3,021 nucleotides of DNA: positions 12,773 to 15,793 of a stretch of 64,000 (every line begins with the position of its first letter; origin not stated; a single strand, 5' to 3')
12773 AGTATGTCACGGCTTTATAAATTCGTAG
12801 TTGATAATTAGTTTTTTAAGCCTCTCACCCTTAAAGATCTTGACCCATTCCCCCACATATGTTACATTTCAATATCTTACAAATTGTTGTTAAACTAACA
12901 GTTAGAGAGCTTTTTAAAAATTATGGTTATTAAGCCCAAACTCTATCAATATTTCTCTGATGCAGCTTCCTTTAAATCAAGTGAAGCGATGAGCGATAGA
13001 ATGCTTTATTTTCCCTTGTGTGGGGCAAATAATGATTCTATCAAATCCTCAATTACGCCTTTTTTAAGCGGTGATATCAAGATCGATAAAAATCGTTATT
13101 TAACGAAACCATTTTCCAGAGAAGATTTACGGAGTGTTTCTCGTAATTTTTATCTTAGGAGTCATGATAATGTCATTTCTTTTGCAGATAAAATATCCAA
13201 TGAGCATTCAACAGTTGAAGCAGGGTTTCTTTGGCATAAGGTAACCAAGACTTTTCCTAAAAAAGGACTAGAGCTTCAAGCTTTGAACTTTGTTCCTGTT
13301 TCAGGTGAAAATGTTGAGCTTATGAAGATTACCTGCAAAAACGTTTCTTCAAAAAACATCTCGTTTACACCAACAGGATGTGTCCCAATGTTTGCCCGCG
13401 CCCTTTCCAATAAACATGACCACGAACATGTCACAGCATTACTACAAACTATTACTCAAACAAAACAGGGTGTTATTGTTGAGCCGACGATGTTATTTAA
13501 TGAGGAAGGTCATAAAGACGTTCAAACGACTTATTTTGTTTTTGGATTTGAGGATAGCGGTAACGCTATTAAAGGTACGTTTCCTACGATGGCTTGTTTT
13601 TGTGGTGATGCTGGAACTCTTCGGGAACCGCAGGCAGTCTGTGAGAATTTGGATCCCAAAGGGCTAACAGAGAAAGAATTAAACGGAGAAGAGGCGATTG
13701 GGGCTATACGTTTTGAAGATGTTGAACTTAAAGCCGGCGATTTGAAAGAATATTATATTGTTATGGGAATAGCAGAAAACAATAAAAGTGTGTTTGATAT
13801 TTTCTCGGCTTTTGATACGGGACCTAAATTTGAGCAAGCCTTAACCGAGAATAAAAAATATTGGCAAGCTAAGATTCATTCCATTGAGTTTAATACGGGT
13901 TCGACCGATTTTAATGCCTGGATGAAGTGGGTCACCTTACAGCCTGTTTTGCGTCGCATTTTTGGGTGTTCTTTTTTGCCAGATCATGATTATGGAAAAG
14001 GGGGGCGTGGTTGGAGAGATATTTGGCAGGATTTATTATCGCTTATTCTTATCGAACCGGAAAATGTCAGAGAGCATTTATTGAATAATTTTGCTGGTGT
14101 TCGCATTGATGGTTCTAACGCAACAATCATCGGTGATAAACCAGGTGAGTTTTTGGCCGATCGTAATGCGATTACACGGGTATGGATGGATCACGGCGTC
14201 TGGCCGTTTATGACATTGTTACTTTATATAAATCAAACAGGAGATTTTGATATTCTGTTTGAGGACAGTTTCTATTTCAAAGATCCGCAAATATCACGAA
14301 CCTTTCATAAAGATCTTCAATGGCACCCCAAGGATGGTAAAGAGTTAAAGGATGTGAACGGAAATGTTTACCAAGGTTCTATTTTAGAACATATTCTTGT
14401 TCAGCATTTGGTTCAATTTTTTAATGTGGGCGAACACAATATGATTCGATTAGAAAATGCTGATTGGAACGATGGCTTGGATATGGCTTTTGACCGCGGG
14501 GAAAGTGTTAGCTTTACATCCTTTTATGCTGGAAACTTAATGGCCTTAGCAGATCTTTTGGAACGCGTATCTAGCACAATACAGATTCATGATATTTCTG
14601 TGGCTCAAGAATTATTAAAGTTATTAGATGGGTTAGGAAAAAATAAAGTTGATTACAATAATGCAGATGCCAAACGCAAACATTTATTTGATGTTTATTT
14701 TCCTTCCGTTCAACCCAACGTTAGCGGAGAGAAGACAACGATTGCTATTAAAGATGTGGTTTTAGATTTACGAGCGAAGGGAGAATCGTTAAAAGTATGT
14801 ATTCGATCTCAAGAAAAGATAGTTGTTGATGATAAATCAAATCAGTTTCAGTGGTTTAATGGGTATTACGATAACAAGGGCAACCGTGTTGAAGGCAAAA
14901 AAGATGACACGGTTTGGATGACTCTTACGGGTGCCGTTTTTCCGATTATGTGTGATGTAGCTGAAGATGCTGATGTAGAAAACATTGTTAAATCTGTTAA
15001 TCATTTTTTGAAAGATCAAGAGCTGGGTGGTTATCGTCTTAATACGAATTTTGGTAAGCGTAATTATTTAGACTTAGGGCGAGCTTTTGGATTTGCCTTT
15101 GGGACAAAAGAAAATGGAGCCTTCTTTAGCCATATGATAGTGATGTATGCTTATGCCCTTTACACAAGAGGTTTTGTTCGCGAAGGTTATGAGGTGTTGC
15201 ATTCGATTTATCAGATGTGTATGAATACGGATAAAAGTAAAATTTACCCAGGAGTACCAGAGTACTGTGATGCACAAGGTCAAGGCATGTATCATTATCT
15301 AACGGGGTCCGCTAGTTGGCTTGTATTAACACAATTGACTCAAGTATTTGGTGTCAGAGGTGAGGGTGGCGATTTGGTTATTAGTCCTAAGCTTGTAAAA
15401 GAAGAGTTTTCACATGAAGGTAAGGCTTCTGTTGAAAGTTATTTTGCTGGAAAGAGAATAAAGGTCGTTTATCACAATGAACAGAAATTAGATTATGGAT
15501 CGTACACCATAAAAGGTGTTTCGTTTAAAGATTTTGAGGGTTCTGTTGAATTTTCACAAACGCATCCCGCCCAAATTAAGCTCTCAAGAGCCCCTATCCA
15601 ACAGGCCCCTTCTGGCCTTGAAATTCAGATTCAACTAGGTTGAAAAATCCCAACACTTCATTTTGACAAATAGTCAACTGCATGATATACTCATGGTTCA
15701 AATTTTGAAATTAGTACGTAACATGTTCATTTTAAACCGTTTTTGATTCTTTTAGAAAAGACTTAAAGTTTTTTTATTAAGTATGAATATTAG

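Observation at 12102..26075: Glycan-utilisation locus headed by two stand-alone PilZ c-di-GMP receptors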

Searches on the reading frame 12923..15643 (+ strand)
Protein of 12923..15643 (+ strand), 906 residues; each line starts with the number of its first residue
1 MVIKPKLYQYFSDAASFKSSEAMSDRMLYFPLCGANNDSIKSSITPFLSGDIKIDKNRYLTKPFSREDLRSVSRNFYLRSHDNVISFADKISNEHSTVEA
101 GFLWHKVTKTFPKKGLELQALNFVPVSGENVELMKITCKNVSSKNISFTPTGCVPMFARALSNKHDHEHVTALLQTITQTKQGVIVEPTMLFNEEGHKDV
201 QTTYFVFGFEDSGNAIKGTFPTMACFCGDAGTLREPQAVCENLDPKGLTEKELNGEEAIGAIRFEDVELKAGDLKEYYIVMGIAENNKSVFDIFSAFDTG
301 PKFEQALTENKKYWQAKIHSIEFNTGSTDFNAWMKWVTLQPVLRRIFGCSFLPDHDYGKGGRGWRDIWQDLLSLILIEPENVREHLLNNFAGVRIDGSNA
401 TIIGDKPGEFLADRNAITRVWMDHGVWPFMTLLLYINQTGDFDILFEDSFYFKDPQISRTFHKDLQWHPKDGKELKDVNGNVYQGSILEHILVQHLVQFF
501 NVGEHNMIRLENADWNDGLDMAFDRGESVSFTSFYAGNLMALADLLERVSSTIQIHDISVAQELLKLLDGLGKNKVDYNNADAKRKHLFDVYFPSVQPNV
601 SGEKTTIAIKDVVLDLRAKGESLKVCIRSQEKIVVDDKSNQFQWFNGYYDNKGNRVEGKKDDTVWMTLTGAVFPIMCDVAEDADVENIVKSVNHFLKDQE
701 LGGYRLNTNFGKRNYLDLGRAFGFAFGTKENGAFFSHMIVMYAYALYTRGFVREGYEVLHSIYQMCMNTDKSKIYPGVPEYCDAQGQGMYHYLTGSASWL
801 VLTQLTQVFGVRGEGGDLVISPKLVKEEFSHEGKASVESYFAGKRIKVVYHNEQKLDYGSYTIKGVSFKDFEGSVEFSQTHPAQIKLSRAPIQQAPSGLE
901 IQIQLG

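Call 3: search_protein_families(library=pfam, proteins=[window:12923-15643:+], max_evalue=0.01)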
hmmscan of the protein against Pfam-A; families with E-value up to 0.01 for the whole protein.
window:12923-15643:+ (906 aa): 2 families
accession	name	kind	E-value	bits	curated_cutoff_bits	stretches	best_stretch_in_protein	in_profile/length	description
PF17167.11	Glyco_hydro_94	-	5.5e-22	78.5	27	3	643-809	247-419/420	Glycosyl hydrolase 94 superfamily, catalytic domain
PF06165.18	GH94_b-supersand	-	1.7e-07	31.4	23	1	73-282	48-251/251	Glycosyl hydrolase 94, supersandwich domain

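Call 5: search_solved_structures(query=window:12923-15643:+, max_evalue=0.001, show_alignments=1)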
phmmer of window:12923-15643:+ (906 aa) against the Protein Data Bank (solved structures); distinct sequences matched with E-value up to 0.001: 16.
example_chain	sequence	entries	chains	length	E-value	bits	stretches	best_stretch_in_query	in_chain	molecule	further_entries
6ggy_A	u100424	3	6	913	1.9e-265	886.3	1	9-870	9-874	Laminaribiose phosphorylase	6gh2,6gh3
8rf9_A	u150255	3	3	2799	8.8e-22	80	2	222-557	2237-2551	Cyclic beta 1-2 glucan synthetase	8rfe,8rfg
8rf0_A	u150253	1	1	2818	9e-22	80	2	222-557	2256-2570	Cyclic beta-(1,2)-glucan synthase NdvB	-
8ho9_A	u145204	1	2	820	1e-18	69.9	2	113-463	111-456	Cellobiose phosphorylase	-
8hob_A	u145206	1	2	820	1.2e-18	69.7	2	113-463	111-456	Cellobiose phosphorylase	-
8ho7_A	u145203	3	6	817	2.4e-17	65.4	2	113-463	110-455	Cellobiose phosphorylase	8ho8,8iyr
3qde_A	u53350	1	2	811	3e-17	65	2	113-463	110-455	Cellobiose phosphorylase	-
2cqs_A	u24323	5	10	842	6.6e-13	50.7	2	100-452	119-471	Cellobiose Phosphorylase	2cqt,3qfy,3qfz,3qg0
3rrs_A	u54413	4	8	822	8.3e-13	50.4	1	108-455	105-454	Cellobiose phosphorylase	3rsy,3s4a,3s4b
3s4c_A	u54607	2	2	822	1.9e-12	49.2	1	108-455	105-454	Lactose Phosphorylase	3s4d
3act_A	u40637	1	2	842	3.5e-12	48.3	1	100-452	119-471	Cellobiose Phosphorylase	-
3acs_A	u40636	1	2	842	5.7e-12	47.6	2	101-455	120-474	Cellobiose Phosphorylase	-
3afj_A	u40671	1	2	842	9.5e-12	46.8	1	100-452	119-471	Cellobiose Phosphorylase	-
8bou_A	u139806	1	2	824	2.7e-09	38.7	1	224-447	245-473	N,N'-diacetylchitobiose phosphorylase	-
4zle_A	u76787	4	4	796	0.00018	22.7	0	716-825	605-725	Putative b-glycan phosphorylase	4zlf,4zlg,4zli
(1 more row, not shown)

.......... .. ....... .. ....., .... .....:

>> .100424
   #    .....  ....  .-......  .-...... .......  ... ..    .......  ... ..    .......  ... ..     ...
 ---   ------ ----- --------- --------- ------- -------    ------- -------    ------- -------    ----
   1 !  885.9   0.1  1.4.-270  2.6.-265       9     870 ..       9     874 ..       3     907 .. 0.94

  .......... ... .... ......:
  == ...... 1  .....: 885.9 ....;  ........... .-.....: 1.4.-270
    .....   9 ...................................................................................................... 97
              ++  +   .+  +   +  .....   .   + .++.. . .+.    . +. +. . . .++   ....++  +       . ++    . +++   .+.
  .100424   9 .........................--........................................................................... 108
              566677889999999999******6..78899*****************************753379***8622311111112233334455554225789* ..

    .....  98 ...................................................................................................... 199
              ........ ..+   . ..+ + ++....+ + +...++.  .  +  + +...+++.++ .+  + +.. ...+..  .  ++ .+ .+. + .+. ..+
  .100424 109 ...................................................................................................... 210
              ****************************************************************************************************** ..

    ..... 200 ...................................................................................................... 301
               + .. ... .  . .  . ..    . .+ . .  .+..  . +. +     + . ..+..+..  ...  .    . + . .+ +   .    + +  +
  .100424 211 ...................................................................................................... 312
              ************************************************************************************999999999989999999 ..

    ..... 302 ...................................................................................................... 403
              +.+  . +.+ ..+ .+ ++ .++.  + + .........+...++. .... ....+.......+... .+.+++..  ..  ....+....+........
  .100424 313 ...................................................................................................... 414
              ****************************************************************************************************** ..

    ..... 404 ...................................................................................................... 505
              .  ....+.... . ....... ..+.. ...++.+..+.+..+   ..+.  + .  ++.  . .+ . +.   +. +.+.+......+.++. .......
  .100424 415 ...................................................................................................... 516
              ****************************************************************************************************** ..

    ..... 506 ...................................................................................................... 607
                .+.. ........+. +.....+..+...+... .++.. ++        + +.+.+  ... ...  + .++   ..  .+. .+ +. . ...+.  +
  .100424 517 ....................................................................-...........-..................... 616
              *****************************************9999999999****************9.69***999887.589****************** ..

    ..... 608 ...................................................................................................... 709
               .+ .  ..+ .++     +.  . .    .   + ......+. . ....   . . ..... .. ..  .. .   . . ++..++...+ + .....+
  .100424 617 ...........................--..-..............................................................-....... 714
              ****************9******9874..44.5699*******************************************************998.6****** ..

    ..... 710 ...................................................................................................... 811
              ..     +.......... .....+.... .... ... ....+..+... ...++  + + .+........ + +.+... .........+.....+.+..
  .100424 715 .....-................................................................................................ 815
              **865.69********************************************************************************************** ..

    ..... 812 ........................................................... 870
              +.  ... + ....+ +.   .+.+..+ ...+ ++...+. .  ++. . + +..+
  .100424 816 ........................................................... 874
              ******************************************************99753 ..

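Call 7: search_protein_families(library=ncbifam, proteins=[window:12923-15643:+], max_evalue=0.01)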
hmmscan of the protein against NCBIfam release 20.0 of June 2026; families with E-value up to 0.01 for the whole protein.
window:12923-15643:+ (906 aa): 1 family
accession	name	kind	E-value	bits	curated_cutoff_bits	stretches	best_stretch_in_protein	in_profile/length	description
NF058639.1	GH149_beta_1_3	equivalog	0.0057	14.4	1150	0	456-572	576-690/1134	1,3-beta-D-glucan phosphorylase, GH149 family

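Call 10: find_encoding_contigs(protein=window:12923-15643:+, flank=10000, max_places=6)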
Protein window:12923-15643:+ (906 aa): 1 contig read that carries it; 1 place shown.
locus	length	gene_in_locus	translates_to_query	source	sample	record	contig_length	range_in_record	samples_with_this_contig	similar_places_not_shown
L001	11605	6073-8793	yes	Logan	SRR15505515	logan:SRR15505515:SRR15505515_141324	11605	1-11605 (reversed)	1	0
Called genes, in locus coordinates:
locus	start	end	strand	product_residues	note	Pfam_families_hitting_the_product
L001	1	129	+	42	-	?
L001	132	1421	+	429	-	PF08245:Mur_ligase_M (faint), PF02875:Mur_ligase_C, PF27239:FOL3_C (weak)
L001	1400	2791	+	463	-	PF10396:TrmE_N, PF12631:MnmE_helical, PF03193:RsgA_GTPase (faint), PF00025:Arf (weak), PF00071:Ras (faint), PF01926:MMR_HSR1, PF02421:FeoB_N, PF04548:AIG1, +1 more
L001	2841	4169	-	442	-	-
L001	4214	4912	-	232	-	-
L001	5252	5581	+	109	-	PF07238:PilZ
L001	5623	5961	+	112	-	PF07238:PilZ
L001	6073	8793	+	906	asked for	PF06165:GH94_b-supersand, PF17167:Glyco_hydro_94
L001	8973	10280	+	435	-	PF01547:SBP_bac_1, PF13416:SBP_bac_8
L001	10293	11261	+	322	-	PF00528:BPD_transp_1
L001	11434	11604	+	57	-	?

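Call 11: find_homologous_proteins(query=window:12923-15643:+, max_evalue=1e-50)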
Query window:12923-15643:+ (906 aa): 5424 proteins with E <= 1e-50 among 8000 candidates; the best 120 are listed.
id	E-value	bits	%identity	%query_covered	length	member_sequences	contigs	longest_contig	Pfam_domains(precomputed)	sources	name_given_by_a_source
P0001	0.0e+0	2116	100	100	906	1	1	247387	PF06165.19,PF17167.11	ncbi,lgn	-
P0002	0.0e+0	1270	60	100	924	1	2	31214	PF06165.19,PF17167.11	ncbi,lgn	-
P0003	0.0e+0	1267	60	100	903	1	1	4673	PF06165.19,PF17167.11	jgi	-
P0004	0.0e+0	1255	62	99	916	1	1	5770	PF06165.19,PF17167.11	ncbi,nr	ncbi:MAG: cellobiose phosphorylase [Candidatus Omnitrophota bacterium]|nr:cellobiose phosphorylase [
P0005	0.0e+0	1251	61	100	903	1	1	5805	PF06165.19,PF17167.11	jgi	-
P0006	0.0e+0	1246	61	100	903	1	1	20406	PF06165.19,PF17167.11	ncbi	-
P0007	0.0e+0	1242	61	96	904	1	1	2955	PF06165.19,PF17167.11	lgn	-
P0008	0.0e+0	1240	61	99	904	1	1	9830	PF06165.19,PF17167.11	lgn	-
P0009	0.0e+0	1239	60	99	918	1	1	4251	PF06165.19,PF17167.11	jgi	-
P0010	0.0e+0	1236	60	100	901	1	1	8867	PF06165.19,PF17167.11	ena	-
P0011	0.0e+0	1235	61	95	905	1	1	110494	PF06165.19,PF17167.11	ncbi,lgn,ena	-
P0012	0.0e+0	1235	58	100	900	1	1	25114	PF06165.19,PF17167.11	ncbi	-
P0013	0.0e+0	1231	59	99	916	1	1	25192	PF06165.19,PF17167.11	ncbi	-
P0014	0.0e+0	1231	60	98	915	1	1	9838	PF06165.19,PF17167.11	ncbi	ncbi:MAG: cellobiose phosphorylase [Candidatus Omnitrophota bacterium]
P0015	0.0e+0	1231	58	100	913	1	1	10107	PF06165.19,PF17167.11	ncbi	-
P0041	0.0e+0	1208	58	100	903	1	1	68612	PF06165.19,PF17167.11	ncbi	-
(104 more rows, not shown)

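Call 14: find_related_loci(query=A1, collection=genome_contigs, flank=10000)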
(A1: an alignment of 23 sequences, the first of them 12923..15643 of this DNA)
Query A1 (906 aa) in genome_contigs; peptide patterns used: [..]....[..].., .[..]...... (x = any residue, [..] = any of these).
600 stretches matched a pattern (row limit reached: there are more); 575 encode a relative of the query (tblastn E <= 1e-3); the best 80 are kept; 80 distinct loci.
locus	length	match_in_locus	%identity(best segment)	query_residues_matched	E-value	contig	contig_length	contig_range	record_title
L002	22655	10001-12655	60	7-892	0e+0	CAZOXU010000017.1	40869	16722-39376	MAG TPA_asm: uncultured Planctomycetales bacterium isolate SRP278252_co2_25 genome assembly, contig: NODE_1741_length_40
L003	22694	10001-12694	59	7-905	0e+0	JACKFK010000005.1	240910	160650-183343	MAG: Candidatus Omnitrophota bacterium isolate HK-STAS-OMNI-3 HK-STAS-OMNI-3_5, whole genome shotgun sequence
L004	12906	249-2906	58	10-905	0e+0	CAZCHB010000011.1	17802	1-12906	MAG TPA_asm: uncultured Planctomycetales bacterium isolate SRP342105_co1_318 genome assembly, contig: NODE_4260_length_1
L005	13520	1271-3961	58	5-906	0e+0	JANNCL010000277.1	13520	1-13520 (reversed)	MAG: Candidatus Omnitrophota bacterium isolate OTE_78_metabat_191 OTE_78_k141_3831753, whole genome shotgun sequence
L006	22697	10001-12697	59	6-905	0e+0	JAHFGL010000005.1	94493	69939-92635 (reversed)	MAG: Candidatus Omnitrophota bacterium isolate nzgw314 NODE_308_length_94494_cov_4.523084, whole genome shotgun sequence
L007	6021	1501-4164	58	1-890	0e+0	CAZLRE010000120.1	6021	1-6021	MAG TPA_asm: uncultured Planctomycetales bacterium isolate binchicken_co16_163 genome assembly, contig: NODE_21586_lengt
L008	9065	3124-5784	59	4-895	0e+0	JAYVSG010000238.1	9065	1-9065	MAG: Candidatus Omnitrophota bacterium isolate GL74_DN_concoct_188_sub GL74_DN_concoct_188_sub_237, whole genome shotgun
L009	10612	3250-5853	58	1-868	0e+0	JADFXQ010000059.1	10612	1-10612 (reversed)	MAG: Candidatus Omnitrophota bacterium isolate nDJH15bin13 nDJH15_bin13_NODE_59_length_10612_cov_2.793515, whole genome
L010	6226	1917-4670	56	7-906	0e+0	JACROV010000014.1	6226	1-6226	MAG: Candidatus Omnitrophota bacterium isolate NC_groundwater_1970_Pr3_S-0.2um_51_5 scaffold_172966, whole genome shotgu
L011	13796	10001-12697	57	1-905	0e+0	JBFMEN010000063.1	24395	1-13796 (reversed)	MAG: Candidatus Omnitrophota bacterium isolate MAG246 MAG246_63, whole genome shotgun sequence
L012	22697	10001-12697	55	10-906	0e+0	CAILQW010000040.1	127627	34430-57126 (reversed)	MAG: Candidatus Omnitrophica bacterium isolate AM4_bin-704 genome assembly, contig: bin-704:40/67, whole genome shotgun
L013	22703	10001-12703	54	7-906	0e+0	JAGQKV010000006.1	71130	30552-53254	MAG: Candidatus Omnitrophota bacterium isolate HKST-UBA13 2014-04-01_1_(paired)_contig_37528, whole genome shotgun seque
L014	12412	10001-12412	60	6-801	0e+0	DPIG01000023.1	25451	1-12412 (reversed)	MAG TPA_asm: Candidatus Omnitrophota bacterium isolate UBA10147 contig_10784, whole genome shotgun sequence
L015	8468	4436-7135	55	10-905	0e+0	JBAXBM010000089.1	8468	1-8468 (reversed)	MAG: Candidatus Omnitrophota bacterium isolate ELA167 MAG167_89, whole genome shotgun sequence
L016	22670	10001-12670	54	10-906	0e+0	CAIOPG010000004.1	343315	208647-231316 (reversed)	MAG: Candidatus Omnitrophica bacterium isolate Umea1p4_bin-199 genome assembly, contig: bin-199:04/20, whole genome shot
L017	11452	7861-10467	57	1-874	0e+0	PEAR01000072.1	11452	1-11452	MAG: Candidatus Omnitrophota bacterium isolate Cal1bin1 scaffold190, whole genome shotgun sequence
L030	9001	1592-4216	47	3-890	0e+0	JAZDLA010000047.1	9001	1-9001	MAG: Candidatus Omnitrophota bacterium isolate MEGAHIT-group-0.561 k141_18357476, whole genome shotgun sequence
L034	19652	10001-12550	48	7-864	0e+0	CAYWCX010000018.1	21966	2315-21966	MAG TPA_asm: uncultured Planctomycetales bacterium isolate SRP098346_co1_343 genome assembly, contig: NODE_2165_length_2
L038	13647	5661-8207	49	1-863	0e+0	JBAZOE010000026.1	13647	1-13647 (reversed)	MAG: Candidatus Omnitrophota bacterium isolate SO_2017_LW4_87 scaffold_8706_c1_LW137-91_2017, whole genome shotgun seque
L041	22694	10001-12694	56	7-905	0e+0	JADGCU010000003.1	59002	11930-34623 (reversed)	MAG: Candidatus Omnitrophota bacterium isolate nXXbin4 nXX_bin4_NODE_38_length_59002_cov_7.015149, whole genome shotgun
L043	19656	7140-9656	47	6-866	0e+0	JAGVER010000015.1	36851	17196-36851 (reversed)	MAG: Candidatus Omnitrophota bacterium isolate DeMMO2_49 c_000000114878, whole genome shotgun sequence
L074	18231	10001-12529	48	6-863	0e+0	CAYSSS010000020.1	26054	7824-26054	MAG TPA_asm: uncultured Planctomycetia bacterium isolate SRP178699_co1_483 genome assembly, contig: NODE_2098_length_260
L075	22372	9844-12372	46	6-863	0e+0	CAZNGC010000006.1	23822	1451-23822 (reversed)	MAG TPA_asm: uncultured Planctomycetales bacterium isolate SRP167436_co1_192 genome assembly, contig: NODE_3195_length_2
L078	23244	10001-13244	47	28-857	0e+0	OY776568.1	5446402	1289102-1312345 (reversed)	MAG: Phycisphaerae bacterium isolate 383648cc-b706-4f19-8acf-b8ba9176e0b9 genome assembly, chromosome: 1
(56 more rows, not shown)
